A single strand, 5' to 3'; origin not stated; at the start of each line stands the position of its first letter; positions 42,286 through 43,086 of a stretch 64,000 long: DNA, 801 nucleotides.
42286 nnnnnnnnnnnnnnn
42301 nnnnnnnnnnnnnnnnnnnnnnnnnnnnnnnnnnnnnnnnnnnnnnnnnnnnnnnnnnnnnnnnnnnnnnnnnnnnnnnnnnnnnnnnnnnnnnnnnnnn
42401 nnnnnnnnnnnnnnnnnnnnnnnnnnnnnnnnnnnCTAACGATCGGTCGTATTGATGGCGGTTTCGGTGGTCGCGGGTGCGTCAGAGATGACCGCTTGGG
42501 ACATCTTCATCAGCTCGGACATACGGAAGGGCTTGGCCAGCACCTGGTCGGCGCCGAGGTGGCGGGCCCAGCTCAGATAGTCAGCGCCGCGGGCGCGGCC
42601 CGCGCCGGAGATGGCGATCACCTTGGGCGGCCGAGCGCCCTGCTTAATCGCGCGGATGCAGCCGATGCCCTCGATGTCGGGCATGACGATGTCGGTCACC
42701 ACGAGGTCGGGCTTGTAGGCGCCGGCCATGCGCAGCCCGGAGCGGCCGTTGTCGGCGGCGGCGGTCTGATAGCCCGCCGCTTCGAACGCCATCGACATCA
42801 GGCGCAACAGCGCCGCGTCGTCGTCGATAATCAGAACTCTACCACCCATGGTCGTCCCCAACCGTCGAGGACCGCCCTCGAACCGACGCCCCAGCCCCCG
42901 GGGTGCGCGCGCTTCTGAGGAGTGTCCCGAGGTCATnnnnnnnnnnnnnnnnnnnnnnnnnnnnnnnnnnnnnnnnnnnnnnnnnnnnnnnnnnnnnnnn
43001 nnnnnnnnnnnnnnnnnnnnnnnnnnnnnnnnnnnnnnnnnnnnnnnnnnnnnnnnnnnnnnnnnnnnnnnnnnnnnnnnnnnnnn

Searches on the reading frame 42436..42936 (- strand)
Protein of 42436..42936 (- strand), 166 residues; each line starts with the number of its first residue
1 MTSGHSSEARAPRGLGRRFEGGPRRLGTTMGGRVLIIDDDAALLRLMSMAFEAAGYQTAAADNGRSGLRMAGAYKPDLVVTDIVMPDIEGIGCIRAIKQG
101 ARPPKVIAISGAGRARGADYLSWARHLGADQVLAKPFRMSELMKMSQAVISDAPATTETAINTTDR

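Call 4: search_protein_families(library=ncbifam, proteins=[window:42436-42936:-], max_evalue=0.001)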
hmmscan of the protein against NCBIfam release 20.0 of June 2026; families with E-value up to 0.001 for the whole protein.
window:42436-42936:- (166 aa): 83 families (the best 25 are shown)
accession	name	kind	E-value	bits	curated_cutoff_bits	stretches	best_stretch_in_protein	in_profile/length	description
NF045944.1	ResRegRpaBCyano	equivalog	1.3e-16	60.7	330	1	35-158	1-120/229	response regulator transcription factor RpaB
NF040689.1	MtrAB_MtrA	equivalog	1.4e-16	60.6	300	1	34-162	1-125/219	MtrAB system response regulator MtrA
NF041733.1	resp_reg_CseB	equivalog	4.4e-16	58.9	350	1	33-154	2-119/228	two-component system response regulator CseB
TIGR01818.1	ntrC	equivalog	5.5e-16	58.4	558.6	1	34-161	1-125/463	nitrogen regulation protein NR(I)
NF007820.0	PRK10529.1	equivalog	9.1e-16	57.9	325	1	33-150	3-116/225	two-component system response regulator KdpE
TIGR02154.1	PhoB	equivalog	2.6e-15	56.4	296.2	1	31-161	2-132/226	phosphate regulon transcriptional regulator PhoB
NF045505.1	RR_RssB_Pseudo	equivalog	3.9e-15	55.8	700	1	33-139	7-110/394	two-component system response regulator RssB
NF045991.1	RespRegCtrARhodob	equivalog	7.1e-15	55.4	350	1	33-163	2-129/224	response regulator transcription factor CtrA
NF007969.0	PRK10693.1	equivalog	9.2e-15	54.5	329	1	30-150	6-121/337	two-component system response regulator RssB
NF008469.0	PRK11361.1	equivalog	1.1e-14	54.1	714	1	32-146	5-116/461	acetoacetate metabolism transcriptional regulator AtoC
NF046022.1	RespRegCpdRBruc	equivalog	2.7e-14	53.2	180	1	33-151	3-118/120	cell cycle two-component system response regulator CpdR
NF007005.1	PRK09468.1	equivalog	5e-13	49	331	1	33-155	5-124/237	osmolarity response regulator transcription factor OmpR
NF045717.1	DVU0259_DivK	exception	5.1e-13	49.2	160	1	30-150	1-116/117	DVU0259 family response regulator domain-containing protein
NF053854.1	RespRegPhoBBctds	equivalog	5.6e-13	48.8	270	1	34-157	1-122/225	two-component system response regulator PhoB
TIGR01387.1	cztR_silR_copR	subfamily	5.7e-13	49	279.2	1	34-159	1-123/218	heavy metal response regulator transcription factor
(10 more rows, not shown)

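Call 5: search_protein_families(library=pfam, proteins=[window:42436-42936:-], max_evalue=0.001)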
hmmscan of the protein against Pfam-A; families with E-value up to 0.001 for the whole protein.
window:42436-42936:- (166 aa): 1 family
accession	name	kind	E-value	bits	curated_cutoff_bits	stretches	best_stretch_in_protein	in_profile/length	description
PF00072.30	Response_reg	-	5.7e-23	81.7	30.2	1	34-145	1-109/111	Response regulator receiver domain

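Call 61: search_solved_structures(query=window:42436-42849:-, max_evalue=1e-8)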
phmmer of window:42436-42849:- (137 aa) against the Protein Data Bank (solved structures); distinct sequences matched with E-value up to 1e-8: 75 (the best 60 are shown).
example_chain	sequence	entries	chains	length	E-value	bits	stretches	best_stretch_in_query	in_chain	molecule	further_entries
3dge_C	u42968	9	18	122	1.3e-14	57.6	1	2-115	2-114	Response regulator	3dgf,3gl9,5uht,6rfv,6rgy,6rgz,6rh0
6azr_B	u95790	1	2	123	1.3e-14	57.6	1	2-115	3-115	Chemotaxis regulator-transmits chemoreceptor signals to flagelllar motor components CheY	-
4ja2_A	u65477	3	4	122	1.8e-14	57.1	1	2-115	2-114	Response regulator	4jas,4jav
9dvt_R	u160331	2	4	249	1.8e-14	57.1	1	3-122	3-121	DNA-binding dual master transcriptional regulator RpaA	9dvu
1zh2_A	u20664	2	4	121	3.7e-14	56.1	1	4-115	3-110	KDP operon transcriptional regulatory protein kdpE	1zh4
4kfc_A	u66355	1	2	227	4.1e-14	55.9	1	4-128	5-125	KDP operon transcriptional regulatory protein KdpE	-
4kny_A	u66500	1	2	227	4.2e-14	55.9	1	4-128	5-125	KDP operon transcriptional regulatory protein KdpE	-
6lgq_D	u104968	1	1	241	5.9e-14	55.4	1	4-128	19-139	DNA-binding response regulator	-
9lbr_A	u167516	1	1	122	9e-14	54.8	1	2-115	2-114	Response regulator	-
1tmy_A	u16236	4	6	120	1.7e-13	54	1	1-115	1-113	CHEY PROTEIN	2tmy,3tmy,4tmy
6rh1_C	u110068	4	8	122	1.7e-13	53.9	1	2-115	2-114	Response regulator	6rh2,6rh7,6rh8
4iga_A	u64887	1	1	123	1.8e-13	53.8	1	1-115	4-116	Chemotaxis protein CheY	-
1ys6_A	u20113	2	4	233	1.9e-13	53.7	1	3-129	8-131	Transcriptional regulatory protein prrA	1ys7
1mvo_A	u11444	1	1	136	2.8e-13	53.2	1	2-121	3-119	PhoP response regulator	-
4l85_A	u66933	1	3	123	4.3e-13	52.6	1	4-115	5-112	KDP operon transcriptional regulatory protein KdpE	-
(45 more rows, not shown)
